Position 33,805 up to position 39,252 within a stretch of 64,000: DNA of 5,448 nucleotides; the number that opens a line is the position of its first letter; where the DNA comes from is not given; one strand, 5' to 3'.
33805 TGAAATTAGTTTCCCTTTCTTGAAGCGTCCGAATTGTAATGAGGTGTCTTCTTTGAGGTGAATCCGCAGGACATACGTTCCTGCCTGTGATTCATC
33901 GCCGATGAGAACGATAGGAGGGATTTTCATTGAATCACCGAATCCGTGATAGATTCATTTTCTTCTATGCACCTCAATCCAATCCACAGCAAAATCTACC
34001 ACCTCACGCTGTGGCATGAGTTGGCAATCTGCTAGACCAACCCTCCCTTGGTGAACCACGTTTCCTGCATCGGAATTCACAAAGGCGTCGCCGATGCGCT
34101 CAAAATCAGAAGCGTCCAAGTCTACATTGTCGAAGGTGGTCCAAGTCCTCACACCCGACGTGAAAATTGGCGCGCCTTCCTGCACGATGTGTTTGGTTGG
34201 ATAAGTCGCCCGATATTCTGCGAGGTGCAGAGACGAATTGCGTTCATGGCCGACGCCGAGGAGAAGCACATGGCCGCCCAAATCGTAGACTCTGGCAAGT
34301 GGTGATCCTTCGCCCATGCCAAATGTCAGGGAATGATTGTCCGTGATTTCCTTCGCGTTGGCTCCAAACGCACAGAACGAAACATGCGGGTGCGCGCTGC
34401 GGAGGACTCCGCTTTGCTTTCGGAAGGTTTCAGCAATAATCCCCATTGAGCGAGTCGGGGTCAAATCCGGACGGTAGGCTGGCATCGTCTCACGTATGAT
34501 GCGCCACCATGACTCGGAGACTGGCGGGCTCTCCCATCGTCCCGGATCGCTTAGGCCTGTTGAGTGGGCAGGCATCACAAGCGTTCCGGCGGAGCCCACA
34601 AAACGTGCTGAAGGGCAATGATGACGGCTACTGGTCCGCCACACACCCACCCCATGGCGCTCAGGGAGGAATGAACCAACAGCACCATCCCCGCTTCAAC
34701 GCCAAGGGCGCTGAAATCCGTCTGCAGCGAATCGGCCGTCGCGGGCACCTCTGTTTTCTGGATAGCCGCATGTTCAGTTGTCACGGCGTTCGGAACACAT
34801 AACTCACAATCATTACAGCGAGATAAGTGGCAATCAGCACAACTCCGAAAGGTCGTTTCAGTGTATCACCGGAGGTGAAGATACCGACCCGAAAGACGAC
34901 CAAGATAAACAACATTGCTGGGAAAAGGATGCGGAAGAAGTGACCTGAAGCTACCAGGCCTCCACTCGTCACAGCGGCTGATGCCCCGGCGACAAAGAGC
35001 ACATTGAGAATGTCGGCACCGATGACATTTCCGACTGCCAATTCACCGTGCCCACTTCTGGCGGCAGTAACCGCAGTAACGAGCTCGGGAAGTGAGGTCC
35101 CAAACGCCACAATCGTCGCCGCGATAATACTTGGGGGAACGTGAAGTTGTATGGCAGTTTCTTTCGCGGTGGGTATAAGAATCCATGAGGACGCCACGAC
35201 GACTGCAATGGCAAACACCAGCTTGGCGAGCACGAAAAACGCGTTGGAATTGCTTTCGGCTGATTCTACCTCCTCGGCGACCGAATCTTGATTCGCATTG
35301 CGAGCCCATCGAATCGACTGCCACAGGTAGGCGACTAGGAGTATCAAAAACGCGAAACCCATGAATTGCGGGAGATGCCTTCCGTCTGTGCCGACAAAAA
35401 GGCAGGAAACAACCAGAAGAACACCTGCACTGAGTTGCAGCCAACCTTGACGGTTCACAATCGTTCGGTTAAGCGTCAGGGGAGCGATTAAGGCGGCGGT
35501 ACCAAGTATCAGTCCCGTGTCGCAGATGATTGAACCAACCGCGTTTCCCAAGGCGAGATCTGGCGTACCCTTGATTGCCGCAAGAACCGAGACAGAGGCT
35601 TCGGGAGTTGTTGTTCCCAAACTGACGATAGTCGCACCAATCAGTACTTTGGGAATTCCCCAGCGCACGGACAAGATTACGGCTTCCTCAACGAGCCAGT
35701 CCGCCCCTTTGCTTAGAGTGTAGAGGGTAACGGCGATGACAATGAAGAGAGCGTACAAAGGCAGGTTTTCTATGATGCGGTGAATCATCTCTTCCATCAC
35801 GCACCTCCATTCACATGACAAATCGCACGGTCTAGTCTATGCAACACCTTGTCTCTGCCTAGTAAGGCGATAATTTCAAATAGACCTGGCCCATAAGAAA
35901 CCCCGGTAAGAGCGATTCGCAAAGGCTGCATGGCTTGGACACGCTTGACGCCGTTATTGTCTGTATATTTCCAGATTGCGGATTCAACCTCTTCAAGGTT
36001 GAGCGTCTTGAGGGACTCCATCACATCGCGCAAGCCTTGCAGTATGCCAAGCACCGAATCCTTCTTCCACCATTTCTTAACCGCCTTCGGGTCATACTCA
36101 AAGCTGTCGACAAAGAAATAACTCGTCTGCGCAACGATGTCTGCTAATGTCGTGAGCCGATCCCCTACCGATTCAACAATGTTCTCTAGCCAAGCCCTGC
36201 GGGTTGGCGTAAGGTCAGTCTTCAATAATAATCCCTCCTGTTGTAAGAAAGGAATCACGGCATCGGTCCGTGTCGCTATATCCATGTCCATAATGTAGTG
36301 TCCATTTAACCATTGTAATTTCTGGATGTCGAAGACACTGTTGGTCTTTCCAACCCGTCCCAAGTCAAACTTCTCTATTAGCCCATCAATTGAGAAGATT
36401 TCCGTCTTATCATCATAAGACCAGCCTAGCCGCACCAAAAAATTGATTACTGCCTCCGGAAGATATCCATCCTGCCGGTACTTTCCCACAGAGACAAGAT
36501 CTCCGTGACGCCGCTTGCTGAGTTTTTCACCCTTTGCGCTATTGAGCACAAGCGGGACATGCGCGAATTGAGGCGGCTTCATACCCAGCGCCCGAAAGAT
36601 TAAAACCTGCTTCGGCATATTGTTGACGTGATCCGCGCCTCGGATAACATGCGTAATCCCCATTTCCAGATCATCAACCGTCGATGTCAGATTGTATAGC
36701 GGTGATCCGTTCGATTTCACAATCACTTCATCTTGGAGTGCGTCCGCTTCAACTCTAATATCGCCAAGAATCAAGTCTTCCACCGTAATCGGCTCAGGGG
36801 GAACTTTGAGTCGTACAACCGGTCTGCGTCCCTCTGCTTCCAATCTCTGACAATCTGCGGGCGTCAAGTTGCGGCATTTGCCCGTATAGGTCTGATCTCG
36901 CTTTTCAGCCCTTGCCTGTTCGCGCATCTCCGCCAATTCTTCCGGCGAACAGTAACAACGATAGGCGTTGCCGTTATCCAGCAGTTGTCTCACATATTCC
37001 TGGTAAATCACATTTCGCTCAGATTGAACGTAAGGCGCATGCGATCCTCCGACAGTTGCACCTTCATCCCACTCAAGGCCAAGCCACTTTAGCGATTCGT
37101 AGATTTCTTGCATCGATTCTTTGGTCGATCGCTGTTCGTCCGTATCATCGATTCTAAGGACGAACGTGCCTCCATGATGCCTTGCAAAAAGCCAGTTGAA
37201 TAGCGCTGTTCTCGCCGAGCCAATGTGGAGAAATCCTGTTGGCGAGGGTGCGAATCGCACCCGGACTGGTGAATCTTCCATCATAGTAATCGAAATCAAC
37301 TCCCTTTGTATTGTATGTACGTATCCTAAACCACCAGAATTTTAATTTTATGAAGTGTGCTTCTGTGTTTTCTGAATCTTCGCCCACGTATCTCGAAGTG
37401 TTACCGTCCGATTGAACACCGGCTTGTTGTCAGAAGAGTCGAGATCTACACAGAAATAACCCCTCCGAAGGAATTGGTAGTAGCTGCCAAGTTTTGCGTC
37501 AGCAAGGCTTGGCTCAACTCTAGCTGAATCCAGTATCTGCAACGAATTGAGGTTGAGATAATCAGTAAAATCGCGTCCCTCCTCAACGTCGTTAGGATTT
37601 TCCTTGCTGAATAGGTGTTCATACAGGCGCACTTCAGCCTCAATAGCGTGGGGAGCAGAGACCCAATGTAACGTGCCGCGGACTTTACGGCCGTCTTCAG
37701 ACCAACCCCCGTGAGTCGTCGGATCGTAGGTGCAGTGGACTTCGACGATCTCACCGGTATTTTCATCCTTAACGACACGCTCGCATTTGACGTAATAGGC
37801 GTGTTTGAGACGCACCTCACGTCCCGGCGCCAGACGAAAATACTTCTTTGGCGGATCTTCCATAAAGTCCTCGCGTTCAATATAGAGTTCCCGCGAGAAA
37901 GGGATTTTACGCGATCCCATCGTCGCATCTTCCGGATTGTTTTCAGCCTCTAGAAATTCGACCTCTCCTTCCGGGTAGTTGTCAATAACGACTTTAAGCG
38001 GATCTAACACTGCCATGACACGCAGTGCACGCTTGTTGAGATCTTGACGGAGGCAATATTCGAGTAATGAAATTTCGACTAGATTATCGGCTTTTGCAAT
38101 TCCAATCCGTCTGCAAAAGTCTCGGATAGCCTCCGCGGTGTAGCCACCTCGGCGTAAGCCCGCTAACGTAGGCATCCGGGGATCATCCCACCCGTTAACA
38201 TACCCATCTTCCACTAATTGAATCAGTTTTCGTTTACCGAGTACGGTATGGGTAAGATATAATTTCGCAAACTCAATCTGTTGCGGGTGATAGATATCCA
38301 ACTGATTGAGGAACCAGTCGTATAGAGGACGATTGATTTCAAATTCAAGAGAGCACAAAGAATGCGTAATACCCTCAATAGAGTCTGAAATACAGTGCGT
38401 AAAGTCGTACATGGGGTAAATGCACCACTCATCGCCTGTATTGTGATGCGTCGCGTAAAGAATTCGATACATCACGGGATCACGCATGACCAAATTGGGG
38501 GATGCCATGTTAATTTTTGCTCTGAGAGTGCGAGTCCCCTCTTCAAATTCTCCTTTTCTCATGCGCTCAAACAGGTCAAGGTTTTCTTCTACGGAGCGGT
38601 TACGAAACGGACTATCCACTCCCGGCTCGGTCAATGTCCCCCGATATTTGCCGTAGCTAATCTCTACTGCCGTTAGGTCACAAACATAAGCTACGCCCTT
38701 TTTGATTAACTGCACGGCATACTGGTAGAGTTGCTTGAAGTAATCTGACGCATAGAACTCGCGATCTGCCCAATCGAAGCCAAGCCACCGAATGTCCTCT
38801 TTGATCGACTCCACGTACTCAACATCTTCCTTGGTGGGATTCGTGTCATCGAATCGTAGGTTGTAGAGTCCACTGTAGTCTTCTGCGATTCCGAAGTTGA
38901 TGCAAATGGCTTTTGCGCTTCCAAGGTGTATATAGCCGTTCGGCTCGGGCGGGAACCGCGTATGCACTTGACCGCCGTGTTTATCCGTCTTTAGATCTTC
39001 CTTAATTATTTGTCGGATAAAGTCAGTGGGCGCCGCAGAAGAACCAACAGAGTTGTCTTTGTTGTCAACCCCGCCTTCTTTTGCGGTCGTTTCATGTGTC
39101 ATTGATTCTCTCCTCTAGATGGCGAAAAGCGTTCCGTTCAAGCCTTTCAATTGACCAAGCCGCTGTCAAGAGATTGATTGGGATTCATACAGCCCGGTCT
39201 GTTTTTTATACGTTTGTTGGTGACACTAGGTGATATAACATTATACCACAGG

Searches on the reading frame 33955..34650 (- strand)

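Call 25: search_protein_families(library=pfam, proteins=[window:33955-34650:-], max_evalue=0.0001)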
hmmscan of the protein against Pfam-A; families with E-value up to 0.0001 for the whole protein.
window:33955-34650:- (231 aa): 1 family
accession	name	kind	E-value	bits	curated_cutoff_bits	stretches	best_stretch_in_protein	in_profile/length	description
PF02522.19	Antibiotic_NAT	-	7.5e-79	265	25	1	17-226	26-232/232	Aminoglycoside 3-N-acetyltransferase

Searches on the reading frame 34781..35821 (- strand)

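Call 25: search_protein_families(library=pfam, proteins=[window:34781-35821:-], max_evalue=0.0001)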
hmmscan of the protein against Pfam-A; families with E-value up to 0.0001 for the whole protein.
window:34781-35821:- (346 aa): 1 family
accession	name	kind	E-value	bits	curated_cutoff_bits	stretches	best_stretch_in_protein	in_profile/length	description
PF01699.29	Na_Ca_ex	-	2.2e-50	170.9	24.9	2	26-169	3-149/151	Sodium/calcium exchanger protein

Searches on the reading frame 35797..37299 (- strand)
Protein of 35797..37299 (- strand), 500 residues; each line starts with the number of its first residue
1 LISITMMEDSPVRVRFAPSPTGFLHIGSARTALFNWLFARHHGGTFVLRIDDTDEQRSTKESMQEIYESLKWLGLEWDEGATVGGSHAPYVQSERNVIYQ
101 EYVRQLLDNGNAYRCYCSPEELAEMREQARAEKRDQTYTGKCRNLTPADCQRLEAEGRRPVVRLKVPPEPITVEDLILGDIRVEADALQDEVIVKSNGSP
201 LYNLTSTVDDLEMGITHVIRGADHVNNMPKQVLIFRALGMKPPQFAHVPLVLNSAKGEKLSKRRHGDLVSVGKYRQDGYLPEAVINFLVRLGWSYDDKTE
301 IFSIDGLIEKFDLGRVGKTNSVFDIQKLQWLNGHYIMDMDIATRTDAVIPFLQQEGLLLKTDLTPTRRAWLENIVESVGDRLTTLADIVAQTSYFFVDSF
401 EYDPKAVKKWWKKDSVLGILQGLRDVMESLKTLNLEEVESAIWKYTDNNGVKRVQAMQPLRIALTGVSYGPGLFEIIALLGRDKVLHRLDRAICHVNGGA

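Call 25: search_protein_families(library=pfam, proteins=[window:35797-37299:-], max_evalue=0.0001)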
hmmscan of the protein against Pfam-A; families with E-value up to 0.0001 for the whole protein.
window:35797-37299:- (500 aa): 2 families
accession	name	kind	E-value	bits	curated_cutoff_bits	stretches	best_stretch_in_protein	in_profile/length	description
PF00749.27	tRNA-synt_1c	-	9e-106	353.8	23.4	1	12-330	2-314/314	tRNA synthetases class I (E and Q), catalytic domain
PF19269.4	Anticodon_2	-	1e-33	117.2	23.6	1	359-493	9-141/141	Anticodon binding domain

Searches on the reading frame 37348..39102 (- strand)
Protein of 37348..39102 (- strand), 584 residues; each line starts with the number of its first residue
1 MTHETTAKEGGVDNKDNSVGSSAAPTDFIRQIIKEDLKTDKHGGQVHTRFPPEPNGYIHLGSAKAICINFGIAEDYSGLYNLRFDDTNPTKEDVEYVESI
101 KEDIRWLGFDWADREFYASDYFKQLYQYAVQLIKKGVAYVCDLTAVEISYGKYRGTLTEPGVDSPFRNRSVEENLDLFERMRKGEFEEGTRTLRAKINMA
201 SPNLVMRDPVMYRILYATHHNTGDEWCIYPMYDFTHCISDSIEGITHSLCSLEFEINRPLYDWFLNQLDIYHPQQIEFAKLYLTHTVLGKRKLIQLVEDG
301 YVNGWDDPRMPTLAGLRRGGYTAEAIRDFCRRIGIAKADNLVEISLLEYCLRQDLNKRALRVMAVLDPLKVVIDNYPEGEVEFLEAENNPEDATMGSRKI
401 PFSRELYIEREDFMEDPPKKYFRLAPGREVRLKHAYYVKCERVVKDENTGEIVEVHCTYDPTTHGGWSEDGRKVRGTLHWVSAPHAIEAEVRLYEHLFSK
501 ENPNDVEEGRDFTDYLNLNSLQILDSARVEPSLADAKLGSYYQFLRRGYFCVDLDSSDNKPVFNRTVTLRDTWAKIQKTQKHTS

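Call 25: search_protein_families(library=pfam, proteins=[window:37348-39102:-], max_evalue=0.0001)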
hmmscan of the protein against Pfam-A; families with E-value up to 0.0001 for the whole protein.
window:37348-39102:- (584 aa): 3 families
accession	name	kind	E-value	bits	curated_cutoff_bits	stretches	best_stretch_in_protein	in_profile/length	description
PF00749.27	tRNA-synt_1c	-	9.2e-103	343.9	23.4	1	45-356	1-313/314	tRNA synthetases class I (E and Q), catalytic domain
PF03950.23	tRNA-synt_1c_C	-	3.6e-32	110.9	23.9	1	359-460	1-91/91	tRNA synthetases class I (E and Q), anti-codon binding domain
PF20974.2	tRNA-synt_1c_C2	-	9.4e-23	81.1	23.9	1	477-553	1-69/69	tRNA synthetases class I (E and Q), anti-codon binding domain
